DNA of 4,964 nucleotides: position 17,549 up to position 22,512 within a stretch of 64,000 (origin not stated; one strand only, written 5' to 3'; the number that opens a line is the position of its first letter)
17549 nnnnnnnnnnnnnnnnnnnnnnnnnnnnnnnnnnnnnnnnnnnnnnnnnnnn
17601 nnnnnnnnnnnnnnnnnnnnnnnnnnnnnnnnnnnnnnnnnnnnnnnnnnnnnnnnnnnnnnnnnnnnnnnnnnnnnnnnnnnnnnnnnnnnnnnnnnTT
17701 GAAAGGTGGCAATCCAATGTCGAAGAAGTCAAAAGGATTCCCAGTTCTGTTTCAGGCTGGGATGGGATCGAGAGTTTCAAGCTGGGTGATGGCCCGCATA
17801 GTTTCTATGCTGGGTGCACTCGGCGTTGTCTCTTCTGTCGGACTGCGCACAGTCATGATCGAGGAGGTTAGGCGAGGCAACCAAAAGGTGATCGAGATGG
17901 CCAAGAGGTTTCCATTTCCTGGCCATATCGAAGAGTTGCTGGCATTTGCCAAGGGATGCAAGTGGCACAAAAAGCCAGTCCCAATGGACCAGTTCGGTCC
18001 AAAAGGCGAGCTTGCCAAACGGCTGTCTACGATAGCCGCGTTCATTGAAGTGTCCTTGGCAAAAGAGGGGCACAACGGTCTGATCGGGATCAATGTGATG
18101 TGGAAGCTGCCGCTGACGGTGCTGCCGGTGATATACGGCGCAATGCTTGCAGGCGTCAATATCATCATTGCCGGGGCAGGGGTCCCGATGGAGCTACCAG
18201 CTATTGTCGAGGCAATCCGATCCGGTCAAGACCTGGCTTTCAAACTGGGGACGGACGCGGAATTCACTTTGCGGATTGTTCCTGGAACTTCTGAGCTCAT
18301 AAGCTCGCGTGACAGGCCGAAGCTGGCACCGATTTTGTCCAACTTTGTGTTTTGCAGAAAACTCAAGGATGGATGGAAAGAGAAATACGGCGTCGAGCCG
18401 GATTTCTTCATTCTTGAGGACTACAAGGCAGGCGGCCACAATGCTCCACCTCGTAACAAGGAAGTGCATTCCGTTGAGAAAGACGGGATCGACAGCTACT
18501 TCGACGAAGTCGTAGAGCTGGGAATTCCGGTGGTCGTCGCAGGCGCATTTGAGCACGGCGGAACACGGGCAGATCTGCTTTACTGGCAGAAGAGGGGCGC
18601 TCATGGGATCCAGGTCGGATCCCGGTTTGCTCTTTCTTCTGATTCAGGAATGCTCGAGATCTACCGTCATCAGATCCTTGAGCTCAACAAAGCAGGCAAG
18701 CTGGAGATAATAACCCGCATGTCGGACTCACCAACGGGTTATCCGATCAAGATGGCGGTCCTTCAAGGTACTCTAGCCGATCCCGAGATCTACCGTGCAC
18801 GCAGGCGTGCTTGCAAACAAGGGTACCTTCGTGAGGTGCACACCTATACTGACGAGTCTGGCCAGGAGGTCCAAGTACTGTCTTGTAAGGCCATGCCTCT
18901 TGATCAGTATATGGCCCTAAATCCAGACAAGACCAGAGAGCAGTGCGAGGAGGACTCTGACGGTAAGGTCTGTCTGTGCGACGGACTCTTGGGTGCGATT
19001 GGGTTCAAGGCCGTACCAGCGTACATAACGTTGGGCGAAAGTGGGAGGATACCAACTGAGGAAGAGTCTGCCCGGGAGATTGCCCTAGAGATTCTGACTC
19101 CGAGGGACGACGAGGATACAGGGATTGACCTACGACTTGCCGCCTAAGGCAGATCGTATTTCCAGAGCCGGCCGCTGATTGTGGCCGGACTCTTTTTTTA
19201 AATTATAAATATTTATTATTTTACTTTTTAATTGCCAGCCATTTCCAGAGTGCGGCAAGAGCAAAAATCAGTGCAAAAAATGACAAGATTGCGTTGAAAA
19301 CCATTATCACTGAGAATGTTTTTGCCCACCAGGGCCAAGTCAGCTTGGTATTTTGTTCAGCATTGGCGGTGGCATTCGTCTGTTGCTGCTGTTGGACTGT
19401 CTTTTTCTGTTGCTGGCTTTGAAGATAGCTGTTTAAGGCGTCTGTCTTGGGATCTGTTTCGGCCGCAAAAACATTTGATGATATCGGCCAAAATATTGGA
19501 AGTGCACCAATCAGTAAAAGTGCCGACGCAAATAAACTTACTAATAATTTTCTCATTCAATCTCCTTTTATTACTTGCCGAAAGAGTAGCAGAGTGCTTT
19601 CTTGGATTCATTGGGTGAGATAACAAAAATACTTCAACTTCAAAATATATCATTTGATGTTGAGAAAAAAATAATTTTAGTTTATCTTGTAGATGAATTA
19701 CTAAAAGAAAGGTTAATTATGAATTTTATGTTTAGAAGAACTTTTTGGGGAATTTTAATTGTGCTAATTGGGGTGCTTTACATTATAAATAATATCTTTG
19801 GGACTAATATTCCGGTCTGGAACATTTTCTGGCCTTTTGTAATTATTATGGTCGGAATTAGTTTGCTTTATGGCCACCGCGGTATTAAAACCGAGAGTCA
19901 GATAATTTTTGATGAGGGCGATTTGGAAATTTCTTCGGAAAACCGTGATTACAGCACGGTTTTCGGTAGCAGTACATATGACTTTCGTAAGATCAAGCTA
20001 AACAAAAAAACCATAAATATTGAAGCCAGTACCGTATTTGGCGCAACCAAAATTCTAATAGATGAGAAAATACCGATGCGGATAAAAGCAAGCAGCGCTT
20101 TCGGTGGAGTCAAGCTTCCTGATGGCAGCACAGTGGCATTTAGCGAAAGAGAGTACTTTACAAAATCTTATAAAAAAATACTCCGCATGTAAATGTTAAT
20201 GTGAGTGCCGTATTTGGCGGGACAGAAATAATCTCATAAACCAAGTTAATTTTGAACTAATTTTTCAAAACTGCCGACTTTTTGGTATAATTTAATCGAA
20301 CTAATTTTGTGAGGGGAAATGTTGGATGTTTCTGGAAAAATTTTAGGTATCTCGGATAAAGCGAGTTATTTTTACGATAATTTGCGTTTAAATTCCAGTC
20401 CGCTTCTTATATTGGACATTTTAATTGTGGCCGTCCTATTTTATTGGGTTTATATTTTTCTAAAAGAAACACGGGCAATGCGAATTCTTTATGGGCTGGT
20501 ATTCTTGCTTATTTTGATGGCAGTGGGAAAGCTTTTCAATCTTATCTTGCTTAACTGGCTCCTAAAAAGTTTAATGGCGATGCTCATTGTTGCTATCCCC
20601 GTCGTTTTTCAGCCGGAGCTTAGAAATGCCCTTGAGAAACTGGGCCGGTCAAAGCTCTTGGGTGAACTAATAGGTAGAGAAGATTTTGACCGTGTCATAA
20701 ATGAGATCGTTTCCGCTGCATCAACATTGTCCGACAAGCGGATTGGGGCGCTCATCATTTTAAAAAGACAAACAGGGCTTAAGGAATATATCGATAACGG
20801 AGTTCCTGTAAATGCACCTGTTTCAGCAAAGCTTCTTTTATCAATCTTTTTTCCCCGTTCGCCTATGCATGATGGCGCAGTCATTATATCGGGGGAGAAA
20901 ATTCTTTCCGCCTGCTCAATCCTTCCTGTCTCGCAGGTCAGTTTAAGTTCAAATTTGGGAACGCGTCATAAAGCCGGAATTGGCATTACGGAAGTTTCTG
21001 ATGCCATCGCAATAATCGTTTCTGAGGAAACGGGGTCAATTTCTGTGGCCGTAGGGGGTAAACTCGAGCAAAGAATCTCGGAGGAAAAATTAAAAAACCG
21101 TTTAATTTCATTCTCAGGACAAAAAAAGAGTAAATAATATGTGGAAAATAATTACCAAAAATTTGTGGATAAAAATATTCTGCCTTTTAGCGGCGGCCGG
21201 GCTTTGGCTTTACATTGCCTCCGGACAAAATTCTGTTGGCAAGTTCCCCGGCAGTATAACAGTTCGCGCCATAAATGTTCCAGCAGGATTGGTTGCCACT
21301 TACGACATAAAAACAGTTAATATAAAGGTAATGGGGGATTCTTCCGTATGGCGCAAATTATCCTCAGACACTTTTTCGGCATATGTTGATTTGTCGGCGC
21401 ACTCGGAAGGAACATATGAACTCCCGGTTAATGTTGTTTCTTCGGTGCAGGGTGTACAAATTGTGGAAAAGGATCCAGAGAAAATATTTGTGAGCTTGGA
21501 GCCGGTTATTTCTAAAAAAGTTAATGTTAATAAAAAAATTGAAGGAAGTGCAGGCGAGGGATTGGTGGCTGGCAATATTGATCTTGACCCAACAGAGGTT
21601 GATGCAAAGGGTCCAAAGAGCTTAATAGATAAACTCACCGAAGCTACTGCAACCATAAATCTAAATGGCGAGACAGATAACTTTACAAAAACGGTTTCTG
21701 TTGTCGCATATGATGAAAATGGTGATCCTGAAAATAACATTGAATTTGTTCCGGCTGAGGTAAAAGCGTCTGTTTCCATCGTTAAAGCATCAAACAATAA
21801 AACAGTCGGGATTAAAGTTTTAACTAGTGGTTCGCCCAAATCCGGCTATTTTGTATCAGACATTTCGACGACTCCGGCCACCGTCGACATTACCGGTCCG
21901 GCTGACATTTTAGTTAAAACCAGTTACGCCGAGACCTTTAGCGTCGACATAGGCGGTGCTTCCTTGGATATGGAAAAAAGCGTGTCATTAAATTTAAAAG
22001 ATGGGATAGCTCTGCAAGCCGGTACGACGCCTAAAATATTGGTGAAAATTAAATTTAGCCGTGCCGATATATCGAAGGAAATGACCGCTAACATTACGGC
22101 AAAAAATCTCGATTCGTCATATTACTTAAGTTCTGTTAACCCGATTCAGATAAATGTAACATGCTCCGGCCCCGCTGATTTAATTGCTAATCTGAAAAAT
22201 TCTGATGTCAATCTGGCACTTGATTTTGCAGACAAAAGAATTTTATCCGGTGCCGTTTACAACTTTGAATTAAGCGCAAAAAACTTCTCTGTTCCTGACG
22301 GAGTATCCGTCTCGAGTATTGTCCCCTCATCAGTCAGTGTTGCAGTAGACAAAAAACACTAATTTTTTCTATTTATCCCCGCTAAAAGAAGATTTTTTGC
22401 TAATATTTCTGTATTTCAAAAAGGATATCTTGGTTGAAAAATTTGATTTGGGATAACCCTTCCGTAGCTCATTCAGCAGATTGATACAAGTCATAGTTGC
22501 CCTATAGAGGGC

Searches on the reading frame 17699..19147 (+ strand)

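Call 8: search_protein_families(library=pfam, proteins=[window:17699-19147:+])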
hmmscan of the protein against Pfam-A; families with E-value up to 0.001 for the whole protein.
window:17699-19147:+ (482 aa): 1 family
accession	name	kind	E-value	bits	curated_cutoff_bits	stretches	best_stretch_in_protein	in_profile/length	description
PF03060.21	NMO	-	1.2e-13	51.6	28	1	231-342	156-256/331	Nitronate monooxygenase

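Call 14: search_protein_families(library=ncbifam, proteins=[window:17699-19147:+], max_evalue=0.01)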
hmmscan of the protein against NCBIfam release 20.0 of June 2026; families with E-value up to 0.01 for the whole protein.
window:17699-19147:+ (482 aa): 1 family
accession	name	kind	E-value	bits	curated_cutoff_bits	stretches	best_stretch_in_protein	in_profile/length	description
TIGR03151.1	enACPred_II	equivalog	6.5e-05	22.4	453.1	1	273-336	159-216/307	enoyl-[acyl-carrier-protein] reductase FabK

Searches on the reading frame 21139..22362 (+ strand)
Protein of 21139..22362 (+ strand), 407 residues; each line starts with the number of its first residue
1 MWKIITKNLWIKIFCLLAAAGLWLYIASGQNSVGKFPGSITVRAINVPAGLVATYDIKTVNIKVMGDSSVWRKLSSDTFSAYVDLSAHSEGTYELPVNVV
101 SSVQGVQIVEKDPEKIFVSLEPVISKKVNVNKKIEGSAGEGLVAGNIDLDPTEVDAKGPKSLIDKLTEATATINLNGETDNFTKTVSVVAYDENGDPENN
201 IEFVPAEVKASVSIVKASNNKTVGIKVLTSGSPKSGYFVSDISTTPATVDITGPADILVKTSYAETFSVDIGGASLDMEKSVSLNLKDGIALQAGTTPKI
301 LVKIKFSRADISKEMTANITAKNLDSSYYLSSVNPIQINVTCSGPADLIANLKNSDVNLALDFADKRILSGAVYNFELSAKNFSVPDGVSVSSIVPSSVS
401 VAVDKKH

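Call 8: search_protein_families(library=pfam, proteins=[window:21139-22362:+])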
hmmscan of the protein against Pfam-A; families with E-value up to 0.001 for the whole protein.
window:21139-22362:+ (407 aa): 1 family
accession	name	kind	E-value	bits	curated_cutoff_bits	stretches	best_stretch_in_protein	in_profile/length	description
PF07949.17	YbbR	-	6.6e-37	126.1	22.3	4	128-212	1-81/81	YbbR-like protein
